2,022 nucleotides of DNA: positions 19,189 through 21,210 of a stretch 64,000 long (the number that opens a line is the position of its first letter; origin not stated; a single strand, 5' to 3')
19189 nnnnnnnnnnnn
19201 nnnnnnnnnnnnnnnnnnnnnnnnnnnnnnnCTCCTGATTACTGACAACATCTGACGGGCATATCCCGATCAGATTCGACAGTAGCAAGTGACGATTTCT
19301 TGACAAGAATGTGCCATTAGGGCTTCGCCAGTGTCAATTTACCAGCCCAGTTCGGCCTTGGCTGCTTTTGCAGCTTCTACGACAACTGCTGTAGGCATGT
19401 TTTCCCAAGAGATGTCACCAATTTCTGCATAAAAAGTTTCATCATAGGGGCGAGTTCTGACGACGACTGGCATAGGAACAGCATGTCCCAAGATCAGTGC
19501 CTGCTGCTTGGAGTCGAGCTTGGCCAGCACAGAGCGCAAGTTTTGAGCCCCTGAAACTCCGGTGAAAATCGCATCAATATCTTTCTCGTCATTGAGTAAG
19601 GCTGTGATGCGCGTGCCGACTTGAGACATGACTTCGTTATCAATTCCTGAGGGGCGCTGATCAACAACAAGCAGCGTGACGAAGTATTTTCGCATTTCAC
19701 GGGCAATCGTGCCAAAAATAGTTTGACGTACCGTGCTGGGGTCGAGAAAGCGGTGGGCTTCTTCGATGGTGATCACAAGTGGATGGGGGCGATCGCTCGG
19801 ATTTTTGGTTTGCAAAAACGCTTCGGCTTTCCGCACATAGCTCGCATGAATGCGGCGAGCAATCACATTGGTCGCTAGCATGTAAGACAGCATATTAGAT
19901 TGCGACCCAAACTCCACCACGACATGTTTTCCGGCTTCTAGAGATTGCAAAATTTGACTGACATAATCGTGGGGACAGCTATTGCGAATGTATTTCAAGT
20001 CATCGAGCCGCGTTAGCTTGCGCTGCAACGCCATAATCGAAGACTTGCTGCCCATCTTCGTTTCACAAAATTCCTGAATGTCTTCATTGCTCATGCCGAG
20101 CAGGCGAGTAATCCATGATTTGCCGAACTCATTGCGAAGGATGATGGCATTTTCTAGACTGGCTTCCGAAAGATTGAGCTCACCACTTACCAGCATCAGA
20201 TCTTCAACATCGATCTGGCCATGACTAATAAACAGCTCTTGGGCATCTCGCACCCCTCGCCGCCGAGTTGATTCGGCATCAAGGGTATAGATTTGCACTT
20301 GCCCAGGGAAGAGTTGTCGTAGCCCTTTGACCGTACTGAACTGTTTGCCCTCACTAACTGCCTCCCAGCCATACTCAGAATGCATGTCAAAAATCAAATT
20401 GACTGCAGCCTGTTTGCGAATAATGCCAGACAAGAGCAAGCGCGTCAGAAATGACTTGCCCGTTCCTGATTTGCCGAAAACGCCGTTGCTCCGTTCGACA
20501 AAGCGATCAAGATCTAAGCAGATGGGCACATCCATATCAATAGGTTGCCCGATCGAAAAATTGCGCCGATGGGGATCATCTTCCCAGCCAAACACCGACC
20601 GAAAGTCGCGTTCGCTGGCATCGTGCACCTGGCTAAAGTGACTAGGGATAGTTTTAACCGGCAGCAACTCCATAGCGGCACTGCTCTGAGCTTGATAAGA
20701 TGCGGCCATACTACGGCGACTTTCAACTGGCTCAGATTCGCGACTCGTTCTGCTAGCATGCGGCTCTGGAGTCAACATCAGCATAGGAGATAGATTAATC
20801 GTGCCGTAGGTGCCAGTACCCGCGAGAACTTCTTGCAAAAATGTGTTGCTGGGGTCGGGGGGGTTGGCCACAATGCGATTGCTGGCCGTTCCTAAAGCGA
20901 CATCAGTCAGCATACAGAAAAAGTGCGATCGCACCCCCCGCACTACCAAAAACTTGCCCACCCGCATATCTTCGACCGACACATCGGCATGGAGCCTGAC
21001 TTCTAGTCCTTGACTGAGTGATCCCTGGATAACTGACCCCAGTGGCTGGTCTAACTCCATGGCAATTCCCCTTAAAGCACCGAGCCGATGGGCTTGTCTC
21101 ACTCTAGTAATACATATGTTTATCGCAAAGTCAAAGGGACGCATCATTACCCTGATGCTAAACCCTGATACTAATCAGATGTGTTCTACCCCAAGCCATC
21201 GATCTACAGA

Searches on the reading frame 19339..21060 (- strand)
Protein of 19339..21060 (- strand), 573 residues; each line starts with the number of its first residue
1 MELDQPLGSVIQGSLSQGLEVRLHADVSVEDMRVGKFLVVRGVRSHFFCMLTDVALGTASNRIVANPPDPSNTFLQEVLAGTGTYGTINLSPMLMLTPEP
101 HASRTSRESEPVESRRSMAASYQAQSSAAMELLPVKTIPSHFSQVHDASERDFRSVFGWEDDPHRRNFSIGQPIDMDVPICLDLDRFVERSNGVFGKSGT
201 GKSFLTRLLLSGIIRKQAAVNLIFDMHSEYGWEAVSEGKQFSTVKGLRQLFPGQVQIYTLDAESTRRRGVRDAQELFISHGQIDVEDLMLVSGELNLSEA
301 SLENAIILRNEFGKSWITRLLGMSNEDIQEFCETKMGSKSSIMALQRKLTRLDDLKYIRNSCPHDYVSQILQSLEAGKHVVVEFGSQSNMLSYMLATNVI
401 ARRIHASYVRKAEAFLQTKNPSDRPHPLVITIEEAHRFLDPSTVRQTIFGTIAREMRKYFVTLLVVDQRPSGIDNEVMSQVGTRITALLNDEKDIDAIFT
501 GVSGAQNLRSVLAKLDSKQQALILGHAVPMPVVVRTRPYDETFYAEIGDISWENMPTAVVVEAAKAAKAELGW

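Call 3: search_protein_families(library=pfam, proteins=[window:19339-21060:-], max_evalue=0.1)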
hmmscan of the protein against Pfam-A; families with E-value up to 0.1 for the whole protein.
window:19339-21060:- (573 aa): 7 families
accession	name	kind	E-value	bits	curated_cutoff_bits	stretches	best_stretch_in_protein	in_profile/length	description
PF01935.23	DUF87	-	1.3e-37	130.5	23.2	1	169-404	2-220/220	Helicase HerA, central domain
PF09378.16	HAS-barrel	-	8.2e-11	42.3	25.2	1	8-93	2-81/90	HAS barrel domain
PF13401.12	AAA_22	-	0.001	19.8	27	0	194-213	10-29/130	AAA domain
PF13191.12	AAA_16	-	0.017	16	32.6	0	194-219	29-54/167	AAA ATPase domain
PF00005.33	ABC_tran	-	0.021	15.9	25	0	193-255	15-75/137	ABC transporter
PF19044.6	P-loop_TraG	-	0.045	12.8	25.8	0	171-231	10-71/413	TraG P-loop domain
PF05872.18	HerA_C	-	0.052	12.6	22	1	422-487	254-319/502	Helicase HerA-like C-terminal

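Call 4: search_protein_families(library=padloc, proteins=[window:19339-21060:-], max_evalue=0.1)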
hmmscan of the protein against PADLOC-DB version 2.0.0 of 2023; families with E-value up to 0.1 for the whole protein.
window:19339-21060:- (573 aa): 16 families
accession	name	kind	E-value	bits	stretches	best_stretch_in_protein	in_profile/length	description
PDLC04105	HerA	-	6.6e-33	112.1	2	419-537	414-536/576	-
PDLC04102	HerA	-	6.9e-23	78.8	2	395-537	482-620/654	-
PDLC04100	HerA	-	4.7e-22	76.4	2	421-537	434-556/580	-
PDLC02185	HerA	-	7.4e-22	75.8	2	423-537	442-562/585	-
PDLC04103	HerA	-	2.2e-19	67.2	2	425-537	439-557/579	-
PDLC04106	HerA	-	3.5e-18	63.5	1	422-546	506-638/667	-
PDLC02188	HerA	-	4e-16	57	2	408-536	408-542/578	-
PDLC04098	HerA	-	8.6e-16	55.6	2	422-541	522-651/686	-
PDLC04140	mad8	-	5.2e-13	47.2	1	194-540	32-303/314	mads_8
PDLC04104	HerA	-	3.6e-12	43.7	1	420-535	213-335/379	-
PDLC04097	HerA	-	2.4e-11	41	2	431-542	478-597/618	-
PDLC04107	HerA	-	1.3e-05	22.4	1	175-231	155-211/306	-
PDLC04099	HerA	-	1.7e-05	22.3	1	169-230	148-210/214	-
PDLC01055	HerA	-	4.4e-05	20.5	1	369-538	377-526/532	Type III coevolved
PDLC04101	HerA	-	0.00011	19.1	1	166-230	144-209/400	-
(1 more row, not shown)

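Call 5: search_protein_families(library=ncbifam, proteins=[window:19339-21060:-], max_evalue=0.1)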
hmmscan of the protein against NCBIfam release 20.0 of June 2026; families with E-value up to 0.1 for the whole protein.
window:19339-21060:- (573 aa): 7 families
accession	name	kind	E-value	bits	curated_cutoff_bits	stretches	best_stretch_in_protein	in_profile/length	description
NF042943.1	HerA_antiphage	equivalog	6.3e-22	77.8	800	2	422-537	429-550/566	anti-phage-associated helicase HerA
NF040937.1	HerA_Thermprot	equivalog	1.4e-20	73.2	800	2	422-543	345-468/487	DNA double-strand break repair helicase HerA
NF040819.1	helicase_HerA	equivalog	5.9e-19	68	970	2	417-540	394-518/561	DNA double-strand break repair helicase HerA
NF042944.1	HerA_antiphage_2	equivalog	3.5e-18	65.7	850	2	407-540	407-546/576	anti-phage-associated helicase HerA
NF053655.1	CedD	equivalog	6.3e-17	61.4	600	2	386-536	381-525/527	DNA-translocating ATPase CedD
NF033849.1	ser_rich_anae_1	subfamily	4.6e-05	20.9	650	1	426-502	1017-1103/1163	serine-rich protein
NF045975.1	VirB4_plasma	equivalog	0.0011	16.8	590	0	194-231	520-556/894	Mbov_0397 family ICE element conjugal transfer ATPase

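Call 9: find_homologous_proteins(query=window:19339-21060:-, max_evalue=1e-10)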
Query window:19339-21060:- (573 aa): 8000 proteins with E <= 1e-10 among 8000 candidates; the best 120 are listed.
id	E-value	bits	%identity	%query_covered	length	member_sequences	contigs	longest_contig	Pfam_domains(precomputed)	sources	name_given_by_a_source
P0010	0.0e+0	1276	100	100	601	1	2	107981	PF01935.24,PF09378.17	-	-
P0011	0.0e+0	1161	90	100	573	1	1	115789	PF01935.24,PF09378.17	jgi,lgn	jgi:DNA helicase HerA-like ATPase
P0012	0.0e+0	1141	89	100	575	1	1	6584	PF01935.24,PF09378.17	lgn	-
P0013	0.0e+0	1140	89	100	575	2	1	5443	PF01935.24,PF09378.17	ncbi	ncbi:MAG: helicase HerA domain-containing protein [Elainellaceae cyanobacterium]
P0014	0.0e+0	1115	88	100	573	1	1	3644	PF01935.24,PF09378.17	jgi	jgi:DNA helicase HerA-like ATPase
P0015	0.0e+0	1099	85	100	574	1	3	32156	PF01935.24,PF09378.17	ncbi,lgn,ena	-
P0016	0.0e+0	1097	86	100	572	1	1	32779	PF01935.24,PF09378.17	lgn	-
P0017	0.0e+0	1096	86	100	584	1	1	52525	PF01935.24,PF09378.17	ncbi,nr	ncbi:ATP-binding protein [Leptolyngbya sp. FACHB-671]|nr:ATP-binding protein [Leptolyngbya sp. FACHB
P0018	0.0e+0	1096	86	99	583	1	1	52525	PF01935.24,PF09378.17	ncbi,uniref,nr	ncbi:ATP-binding protein [Leptolyngbya sp. FACHB-671]|uniref:helicase HerA domain-containing protein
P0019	0.0e+0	1096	86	100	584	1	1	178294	PF01935.24,PF09378.17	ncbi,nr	ncbi:ATP-binding protein [Cyanobacteria bacterium FACHB-471]|nr:ATP-binding protein [Cyanobacteria b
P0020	0.0e+0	1095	86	100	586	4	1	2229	PF01935.24,PF09378.17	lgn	-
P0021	0.0e+0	1095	86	99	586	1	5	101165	PF01935.24,PF09378.17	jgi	jgi:uncharacterized protein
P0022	0.0e+0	1095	86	99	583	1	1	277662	PF01935.24,PF09378.17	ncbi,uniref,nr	ncbi:ATP-binding protein [Oculatella sp. FACHB-28]|uniref:helicase HerA domain-containing protein n=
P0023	0.0e+0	1095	85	100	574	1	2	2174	PF01935.24,PF09378.17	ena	-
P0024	0.0e+0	1095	86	99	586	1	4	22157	PF01935.24,PF09378.17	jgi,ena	jgi:hypothetical protein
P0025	0.0e+0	1095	85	100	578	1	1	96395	PF01935.24,PF09378.17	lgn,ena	-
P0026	0.0e+0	1094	86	100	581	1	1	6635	PF01935.24,PF09378.17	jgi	jgi:uncharacterized protein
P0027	0.0e+0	1093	85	100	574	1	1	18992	PF01935.24,PF09378.17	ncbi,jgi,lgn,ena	ncbi:MAG TPA: ATP-binding protein [Microcoleaceae cyanobacterium]|jgi:hypothetical protein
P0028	0.0e+0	1092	86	99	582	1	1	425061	PF01935.24,PF09378.17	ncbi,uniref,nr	ncbi:ATP-binding protein [Leptolyngbya sp. FACHB-541]|uniref:helicase HerA domain-containing protein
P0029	0.0e+0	1092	85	100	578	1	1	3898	PF01935.24,PF09378.17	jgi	jgi:hypothetical protein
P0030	0.0e+0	1092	84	100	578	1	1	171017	PF01935.24,PF09378.17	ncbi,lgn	ncbi:MAG: helicase HerA domain-containing protein [Thainema sp.]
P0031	0.0e+0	1091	85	99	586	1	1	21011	PF01935.24,PF09378.17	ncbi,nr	ncbi:MAG: ATP-binding protein [Leptolyngbyaceae cyanobacterium SL_5_9]|nr:ATP-binding protein [Lepto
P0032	0.0e+0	1091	85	99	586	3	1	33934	PF01935.24,PF09378.17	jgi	jgi:DNA helicase HerA-like ATPase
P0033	0.0e+0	1090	85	100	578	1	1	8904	PF01935.24,PF09378.17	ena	-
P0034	0.0e+0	1090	85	100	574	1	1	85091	PF01935.24,PF09378.17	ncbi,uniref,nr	ncbi:helicase HerA domain-containing protein [Pantanalinema sp. GBBB05]|uniref:helicase HerA domain-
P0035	0.0e+0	1090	85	100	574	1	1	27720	PF01935.24,PF09378.17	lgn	-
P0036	0.0e+0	1089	84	100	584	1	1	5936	PF01935.24,PF09378.17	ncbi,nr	ncbi:MAG: ATP-binding protein [Leptolyngbyaceae cyanobacterium bins.59]|nr:ATP-binding protein [Lept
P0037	0.0e+0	1088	85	100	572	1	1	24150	PF01935.24,PF09378.17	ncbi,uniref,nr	ncbi:ATP-binding protein [Leptolyngbya sp. FACHB-36]|uniref:helicase HerA domain-containing protein 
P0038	0.0e+0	1088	85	100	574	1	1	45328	PF01935.24,PF09378.17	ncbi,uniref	ncbi:helicase HerA domain-containing protein [Pantanalinema rosaneae CENA516]|uniref:helicase HerA d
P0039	0.0e+0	1087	85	100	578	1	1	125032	PF01935.24,PF09378.17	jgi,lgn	jgi:DNA helicase HerA-like ATPase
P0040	0.0e+0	1087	85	100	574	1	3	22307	PF01935.24,PF09378.17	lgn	-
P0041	0.0e+0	1087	84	100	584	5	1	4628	PF01935.24,PF09378.17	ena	-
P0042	0.0e+0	1087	85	100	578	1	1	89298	PF01935.24,PF09378.17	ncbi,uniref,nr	ncbi:DUF87 domain-containing protein [Oculatella sp. LEGE 06141]|uniref:helicase HerA domain-contain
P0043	0.0e+0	1087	85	100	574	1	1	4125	PF01935.24,PF09378.17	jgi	jgi:uncharacterized protein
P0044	0.0e+0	1086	85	100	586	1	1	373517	PF01935.24,PF09378.17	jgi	jgi:uncharacterized protein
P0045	0.0e+0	1086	84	100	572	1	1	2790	PF01935.24,PF09378.17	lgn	-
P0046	0.0e+0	1086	85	100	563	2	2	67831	PF01935.24,PF09378.17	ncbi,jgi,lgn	ncbi:MAG: helicase HerA domain-containing protein [Elainellaceae cyanobacterium]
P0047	0.0e+0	1086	84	100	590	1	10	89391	PF01935.24,PF09378.17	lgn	-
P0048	0.0e+0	1086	84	100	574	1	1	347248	PF01935.24,PF09378.17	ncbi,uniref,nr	ncbi:ATPase [Leptolyngbya sp. 'hensonii']|uniref:helicase HerA domain-containing protein n=1 Tax=Lep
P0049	0.0e+0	1086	84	100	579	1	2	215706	PF01935.24,PF09378.17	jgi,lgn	jgi:hypothetical protein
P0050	0.0e+0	1085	84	100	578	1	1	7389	PF01935.24,PF09378.17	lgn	-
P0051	0.0e+0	1085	84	100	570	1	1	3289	PF01935.24,PF09378.17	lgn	-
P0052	0.0e+0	1085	84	100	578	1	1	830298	PF01935.24,PF09378.17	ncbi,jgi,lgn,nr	ncbi:MAG: ATP-binding protein [Scytolyngbya sp. HA4215-MV1]|jgi:hypothetical protein|nr:ATP-binding 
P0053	0.0e+0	1085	84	100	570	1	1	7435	PF01935.24,PF09378.17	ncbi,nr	ncbi:MAG: ATP-binding protein [Leptolyngbya sp. SIO4C5]|nr:ATP-binding protein [Leptolyngbya sp. SIO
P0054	0.0e+0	1085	84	100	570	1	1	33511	PF01935.24,PF09378.17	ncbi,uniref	ncbi:ATP-binding protein [Sphaerothrix gracilis]|uniref:ATP-binding protein n=1 Tax=Sphaerothrix gra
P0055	0.0e+0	1085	84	100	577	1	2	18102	PF01935.24,PF09378.17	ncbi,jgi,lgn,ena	ncbi:MAG TPA: ATP-binding protein [Crinalium sp.]|jgi:hypothetical protein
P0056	0.0e+0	1084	84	100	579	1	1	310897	PF01935.24,PF09378.17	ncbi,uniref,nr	ncbi:ATP-binding protein [Oscillatoria sp. FACHB-1407]|uniref:helicase HerA domain-containing protei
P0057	0.0e+0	1084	83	100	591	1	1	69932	PF01935.24,PF09378.17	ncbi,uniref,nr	ncbi:ATP-binding protein [Trichocoleus sp. FACHB-591]|uniref:helicase HerA domain-containing protein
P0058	0.0e+0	1083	83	100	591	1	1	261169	PF01935.24,PF09378.17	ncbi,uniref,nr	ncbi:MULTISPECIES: ATP-binding protein [Trichocoleus]|uniref:ATP-binding protein n=1 Tax=Trichocoleu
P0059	0.0e+0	1083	83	100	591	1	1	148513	PF01935.24,PF09378.17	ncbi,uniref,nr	ncbi:ATP-binding protein [Trichocoleus sp. FACHB-262]|uniref:helicase HerA domain-containing protein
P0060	0.0e+0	1083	84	100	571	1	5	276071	PF01935.24,PF09378.17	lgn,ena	-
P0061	0.0e+0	1083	85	99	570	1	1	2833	PF01935.24,PF09378.17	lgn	-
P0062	0.0e+0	1083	84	100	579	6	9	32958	PF01935.24,PF09378.17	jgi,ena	jgi:hypothetical protein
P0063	0.0e+0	1082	85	99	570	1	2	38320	PF01935.24,PF09378.17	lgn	-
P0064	0.0e+0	1082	84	100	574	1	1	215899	PF01935.24,PF09378.17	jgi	jgi:DNA helicase HerA-like ATPase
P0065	0.0e+0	1082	84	100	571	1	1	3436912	PF01935.24,PF09378.17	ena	-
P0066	0.0e+0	1082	84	100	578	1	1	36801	PF01935.24,PF09378.17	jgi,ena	jgi:DNA helicase HerA-like ATPase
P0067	0.0e+0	1081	84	100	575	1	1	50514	PF01935.24,PF09378.17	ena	-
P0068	0.0e+0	1081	84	100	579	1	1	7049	PF01935.24,PF09378.17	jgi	jgi:DNA helicase HerA-like ATPase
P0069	0.0e+0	1081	84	100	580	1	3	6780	PF01935.24,PF09378.17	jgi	jgi:uncharacterized protein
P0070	0.0e+0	1081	84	100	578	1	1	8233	PF01935.24,PF09378.17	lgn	-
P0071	0.0e+0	1081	85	100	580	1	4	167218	PF01935.24,PF09378.17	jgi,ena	jgi:hypothetical protein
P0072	0.0e+0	1081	82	100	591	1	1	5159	PF01935.24,PF09378.17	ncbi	ncbi:MAG TPA: ATP-binding protein [Allocoleopsis sp.]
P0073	0.0e+0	1081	84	100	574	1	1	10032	PF01935.24,PF09378.17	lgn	-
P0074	0.0e+0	1080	84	99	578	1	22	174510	PF01935.24,PF09378.17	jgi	jgi:uncharacterized protein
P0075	0.0e+0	1080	83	100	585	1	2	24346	PF01935.24,PF09378.17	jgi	jgi:uncharacterized protein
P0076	0.0e+0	1079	83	100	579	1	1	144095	PF01935.24,PF09378.17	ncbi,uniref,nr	ncbi:ATP-binding protein [Microcoleus sp. FACHB-1515]|uniref:helicase HerA domain-containing protein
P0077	0.0e+0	1079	85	100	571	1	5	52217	PF01935.24,PF09378.17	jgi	jgi:DNA helicase HerA-like ATPase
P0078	0.0e+0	1079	82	100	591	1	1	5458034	PF01935.24,PF09378.17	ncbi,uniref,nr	uniref:helicase HerA domain-containing protein n=1 Tax=Trichocoleus desertorum TaxID=1481672 RepID=U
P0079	0.0e+0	1079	83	100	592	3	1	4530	PF01935.24,PF09378.17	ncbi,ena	-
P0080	0.0e+0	1078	84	100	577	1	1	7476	PF01935.24,PF09378.17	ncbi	-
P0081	0.0e+0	1078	85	100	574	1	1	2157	PF01935.24,PF09378.17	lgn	-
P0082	0.0e+0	1078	82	100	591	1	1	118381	PF01935.24,PF09378.17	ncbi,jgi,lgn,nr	ncbi:MAG: ATP-binding protein [Trichocoleus desertorum ATA4-8-CV12]|jgi:hypothetical protein|nr:ATP-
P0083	0.0e+0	1078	84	100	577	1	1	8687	PF01935.24,PF09378.17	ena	-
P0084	0.0e+0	1078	83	100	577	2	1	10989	PF01935.24,PF09378.17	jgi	jgi:DNA helicase HerA-like ATPase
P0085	0.0e+0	1078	84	100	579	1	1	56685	PF01935.24,PF09378.17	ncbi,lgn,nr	ncbi:MAG: ATP-binding protein [Cyanobacteria bacterium RU_5_0]|nr:ATP-binding protein [Cyanobacteria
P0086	0.0e+0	1077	84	100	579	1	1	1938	PF01935.24,PF09378.17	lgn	-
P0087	0.0e+0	1077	84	100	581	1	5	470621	PF01935.24,PF09378.17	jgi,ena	jgi:hypothetical protein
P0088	0.0e+0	1076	84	100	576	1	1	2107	PF01935.24,PF09378.17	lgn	-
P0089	0.0e+0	1076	83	100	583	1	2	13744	PF01935.24,PF09378.17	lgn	-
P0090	0.0e+0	1076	84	100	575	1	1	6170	PF01935.24,PF09378.17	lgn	-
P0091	0.0e+0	1075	84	100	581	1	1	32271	PF01935.24,PF09378.17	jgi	-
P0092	0.0e+0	1075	84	100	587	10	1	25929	PF01935.24,PF09378.17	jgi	-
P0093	0.0e+0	1075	84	100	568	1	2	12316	PF01935.24,PF09378.17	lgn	-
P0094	0.0e+0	1075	83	100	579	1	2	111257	PF01935.24,PF09378.17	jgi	jgi:uncharacterized protein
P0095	0.0e+0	1075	84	100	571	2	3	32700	PF01935.24,PF09378.17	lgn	-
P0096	0.0e+0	1075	84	100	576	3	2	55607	PF01935.24,PF09378.17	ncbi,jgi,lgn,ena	ncbi:MAG TPA: ATP-binding protein [Coleofasciculaceae cyanobacterium]|jgi:hypothetical protein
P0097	0.0e+0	1075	83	100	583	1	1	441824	PF01935.24,PF09378.17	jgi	jgi:uncharacterized protein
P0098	0.0e+0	1075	85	99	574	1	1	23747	PF01935.24,PF09378.17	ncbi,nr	ncbi:MAG: DUF87 domain-containing protein [Synechococcales cyanobacterium T60_A2020_003]|nr:DUF87 do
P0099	0.0e+0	1075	84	100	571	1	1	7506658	PF01935.24,PF09378.17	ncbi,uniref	ncbi:helicase HerA domain-containing protein [Egbenema bharatensis]|uniref:helicase HerA domain-cont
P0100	0.0e+0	1074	85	100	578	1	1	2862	PF01935.24,PF09378.17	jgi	jgi:uncharacterized protein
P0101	0.0e+0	1074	82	100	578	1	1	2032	PF01935.24,PF09378.17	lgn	-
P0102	0.0e+0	1074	84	100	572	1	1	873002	PF01935.24,PF09378.17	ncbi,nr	ncbi:ATP-binding protein [Phormidium tenue FACHB-886]|nr:ATP-binding protein [Phormidium tenue FACHB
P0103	0.0e+0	1074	83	100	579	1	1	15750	PF01935.24,PF09378.17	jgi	jgi:uncharacterized protein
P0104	0.0e+0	1074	83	100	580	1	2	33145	PF01935.24,PF09378.17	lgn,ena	-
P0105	0.0e+0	1074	83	100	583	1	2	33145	PF01935.24,PF09378.17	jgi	jgi:DNA helicase HerA-like ATPase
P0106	0.0e+0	1074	83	100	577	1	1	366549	PF01935.24,PF09378.17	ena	-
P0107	0.0e+0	1073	84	100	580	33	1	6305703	PF01935.24,PF09378.17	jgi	jgi:DNA helicase HerA-like ATPase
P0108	0.0e+0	1073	83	100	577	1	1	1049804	PF01935.24,PF09378.17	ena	-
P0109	0.0e+0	1073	84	100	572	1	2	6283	PF01935.24,PF09378.17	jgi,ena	jgi:hypothetical protein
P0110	0.0e+0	1073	84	100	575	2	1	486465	PF01935.24,PF09378.17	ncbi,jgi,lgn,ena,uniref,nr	ncbi:MAG: ATP-binding protein [Drouetiella hepatica Uher 2000/2452]|jgi:hypothetical protein|uniref:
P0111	0.0e+0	1072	84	99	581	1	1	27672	PF01935.24,PF09378.17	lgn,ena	-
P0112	0.0e+0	1072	84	100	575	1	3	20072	PF01935.24,PF09378.17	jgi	jgi:uncharacterized protein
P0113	0.0e+0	1072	84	99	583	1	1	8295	PF01935.24,PF09378.17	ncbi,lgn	-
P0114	0.0e+0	1071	84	100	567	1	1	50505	PF01935.24,PF09378.17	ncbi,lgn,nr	ncbi:MAG: ATP-binding protein [Leptolyngbyaceae cyanobacterium RM1_1_2]|nr:ATP-binding protein [Lept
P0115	0.0e+0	1071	83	100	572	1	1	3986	PF01935.24,PF09378.17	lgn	-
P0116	0.0e+0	1071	83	100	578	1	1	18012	PF01935.24,PF09378.17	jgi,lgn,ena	jgi:hypothetical protein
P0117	0.0e+0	1071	83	100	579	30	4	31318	PF01935.24,PF09378.17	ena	-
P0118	0.0e+0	1071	82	100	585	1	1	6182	PF01935.24,PF09378.17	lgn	-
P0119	0.0e+0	1071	83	100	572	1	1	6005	PF01935.24,PF09378.17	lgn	-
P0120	0.0e+0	1070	84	100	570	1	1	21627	PF01935.24,PF09378.17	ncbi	-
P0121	0.0e+0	1070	82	100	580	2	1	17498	PF01935.24,PF09378.17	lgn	-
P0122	0.0e+0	1070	83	100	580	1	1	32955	PF01935.24,PF09378.17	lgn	-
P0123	0.0e+0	1070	82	100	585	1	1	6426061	PF01935.24,PF09378.17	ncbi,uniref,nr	ncbi:DUF87 domain-containing protein [Leptothermofonsia sichuanensis E412]|uniref:helicase HerA doma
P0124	0.0e+0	1070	84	99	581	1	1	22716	PF01935.24,PF09378.17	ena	-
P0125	0.0e+0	1070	83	100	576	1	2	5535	PF01935.24,PF09378.17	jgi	jgi:DNA helicase HerA-like ATPase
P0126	0.0e+0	1070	83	100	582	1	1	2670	PF01935.24,PF09378.17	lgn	-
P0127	0.0e+0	1070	83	100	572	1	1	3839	PF01935.24,PF09378.17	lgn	-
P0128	0.0e+0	1069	83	100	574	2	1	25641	PF01935.24,PF09378.17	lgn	-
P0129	0.0e+0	1069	84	99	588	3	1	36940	PF01935.24,PF09378.17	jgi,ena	jgi:DNA helicase HerA-like ATPase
